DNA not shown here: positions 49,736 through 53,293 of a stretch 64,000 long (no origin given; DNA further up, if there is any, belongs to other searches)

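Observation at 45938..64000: Five co-oriented giant SprB-repeat/PKD adhesin-like genes sharing a near-identical T9SS type B C-terminal domain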

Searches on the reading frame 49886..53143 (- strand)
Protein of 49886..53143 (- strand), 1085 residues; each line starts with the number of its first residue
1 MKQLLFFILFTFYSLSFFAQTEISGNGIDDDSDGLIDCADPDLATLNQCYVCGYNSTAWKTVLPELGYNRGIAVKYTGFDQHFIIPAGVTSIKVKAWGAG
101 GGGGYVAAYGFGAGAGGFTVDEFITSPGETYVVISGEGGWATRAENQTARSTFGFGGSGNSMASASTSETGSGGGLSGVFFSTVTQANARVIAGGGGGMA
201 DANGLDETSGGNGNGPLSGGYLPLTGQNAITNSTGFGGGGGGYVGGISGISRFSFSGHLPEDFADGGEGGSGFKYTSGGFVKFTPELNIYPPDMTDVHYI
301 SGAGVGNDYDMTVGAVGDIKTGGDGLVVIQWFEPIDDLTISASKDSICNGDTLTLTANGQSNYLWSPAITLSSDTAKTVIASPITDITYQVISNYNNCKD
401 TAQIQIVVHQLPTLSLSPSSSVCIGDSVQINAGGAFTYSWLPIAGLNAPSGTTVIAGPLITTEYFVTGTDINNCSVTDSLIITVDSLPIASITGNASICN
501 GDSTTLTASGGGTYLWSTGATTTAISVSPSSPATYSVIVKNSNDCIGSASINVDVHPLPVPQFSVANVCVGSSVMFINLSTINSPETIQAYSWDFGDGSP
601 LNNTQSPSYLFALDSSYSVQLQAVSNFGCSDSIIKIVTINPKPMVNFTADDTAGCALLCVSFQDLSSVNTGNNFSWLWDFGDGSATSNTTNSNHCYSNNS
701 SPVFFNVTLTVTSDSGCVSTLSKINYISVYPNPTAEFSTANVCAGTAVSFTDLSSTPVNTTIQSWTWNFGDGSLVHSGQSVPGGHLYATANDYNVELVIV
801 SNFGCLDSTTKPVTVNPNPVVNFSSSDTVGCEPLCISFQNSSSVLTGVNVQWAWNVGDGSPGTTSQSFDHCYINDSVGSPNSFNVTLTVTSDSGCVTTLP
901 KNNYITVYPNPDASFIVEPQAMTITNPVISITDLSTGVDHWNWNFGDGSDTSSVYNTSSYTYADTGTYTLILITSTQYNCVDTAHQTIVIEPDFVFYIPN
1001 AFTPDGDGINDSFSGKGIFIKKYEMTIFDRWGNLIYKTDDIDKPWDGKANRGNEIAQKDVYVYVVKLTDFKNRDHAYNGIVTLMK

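Call 7: search_protein_families(library=pfam, proteins=[window:49886-53143:-], max_evalue=0.01)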
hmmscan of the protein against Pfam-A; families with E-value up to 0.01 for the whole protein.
window:49886-53143:- (1085 aa): 5 families
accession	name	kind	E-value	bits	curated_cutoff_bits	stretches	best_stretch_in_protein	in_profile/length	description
PF18911.6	PKD_4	-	3.8e-56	187.5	27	5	732-811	3-79/85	PKD domain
PF00801.26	PKD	-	2.9e-30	104.6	23.5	5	571-636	14-78/80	PKD domain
PF13585.12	CHU_C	-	1.5e-17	63.9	27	1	998-1082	3-85/86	CHU_C Type IX secretion signal domain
PF19081.6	Ig_7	-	7.1e-11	42.7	27.3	1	733-819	4-84/84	Ig-like domain CHU_C associated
PF21722.4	Gly_rich_2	-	0.00078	20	24.3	1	83-331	8-225/226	Glycine-rich domain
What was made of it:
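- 52151..52897 (-): g2 glycine-rich domain (aa 83-331). PF21722 at 20 bits, below the 24.3 cutoff (call 7).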

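Call 8: search_protein_families(library=ncbifam, proteins=[window:49886-53143:-], max_evalue=0.01)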
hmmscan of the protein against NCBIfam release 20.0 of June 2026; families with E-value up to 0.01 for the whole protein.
window:49886-53143:- (1085 aa): 2 families
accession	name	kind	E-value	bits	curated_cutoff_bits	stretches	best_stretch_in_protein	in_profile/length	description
TIGR04131.1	Bac_Flav_CTERM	domain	4e-13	49.3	35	1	998-1084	3-84/85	T9SS type B sorting domain-containing protein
NF033662.1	acid_disulf_rpt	repeat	2.4e-06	27.2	41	1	25-44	8-27/32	acidic double-disulfide repeat-containing protein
